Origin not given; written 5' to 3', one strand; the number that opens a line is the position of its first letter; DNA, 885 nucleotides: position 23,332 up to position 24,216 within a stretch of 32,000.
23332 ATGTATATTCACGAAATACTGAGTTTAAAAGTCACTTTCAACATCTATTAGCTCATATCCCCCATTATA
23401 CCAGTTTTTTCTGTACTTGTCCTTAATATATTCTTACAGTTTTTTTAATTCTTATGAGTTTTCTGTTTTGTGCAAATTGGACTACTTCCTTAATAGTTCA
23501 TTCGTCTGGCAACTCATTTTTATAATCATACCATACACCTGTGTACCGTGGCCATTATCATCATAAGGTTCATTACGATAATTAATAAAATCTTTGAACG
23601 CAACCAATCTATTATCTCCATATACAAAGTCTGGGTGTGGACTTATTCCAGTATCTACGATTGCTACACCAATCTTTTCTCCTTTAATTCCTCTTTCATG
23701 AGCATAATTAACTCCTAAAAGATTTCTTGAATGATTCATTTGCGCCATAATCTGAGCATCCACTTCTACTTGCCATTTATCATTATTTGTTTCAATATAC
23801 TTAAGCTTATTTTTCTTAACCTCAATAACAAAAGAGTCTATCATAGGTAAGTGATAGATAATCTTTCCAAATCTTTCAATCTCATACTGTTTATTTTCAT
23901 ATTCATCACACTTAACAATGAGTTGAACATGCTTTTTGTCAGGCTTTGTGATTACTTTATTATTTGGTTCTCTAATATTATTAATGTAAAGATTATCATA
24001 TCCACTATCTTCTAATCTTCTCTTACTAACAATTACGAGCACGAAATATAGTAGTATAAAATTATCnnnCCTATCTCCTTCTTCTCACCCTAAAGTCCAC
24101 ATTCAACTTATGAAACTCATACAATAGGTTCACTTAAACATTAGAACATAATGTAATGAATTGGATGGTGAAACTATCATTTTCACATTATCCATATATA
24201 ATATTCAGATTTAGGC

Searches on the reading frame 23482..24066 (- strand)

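Call 31: search_protein_families(library=pfam, proteins=[window:23482-24066:-], max_evalue=0.00001)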
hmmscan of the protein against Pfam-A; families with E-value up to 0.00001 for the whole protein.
window:23482-24066:- (194 aa): 0 families

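Call 60: search_protein_families(library=pfam, proteins=[window:23482-24066:-], max_evalue=1)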
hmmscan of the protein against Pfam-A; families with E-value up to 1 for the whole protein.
window:23482-24066:- (194 aa): 1 family
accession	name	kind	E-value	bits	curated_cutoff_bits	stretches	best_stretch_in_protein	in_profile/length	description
PF00082.27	Peptidase_S8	-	0.00034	20.5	21.8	1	129-182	1-65/288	Subtilase family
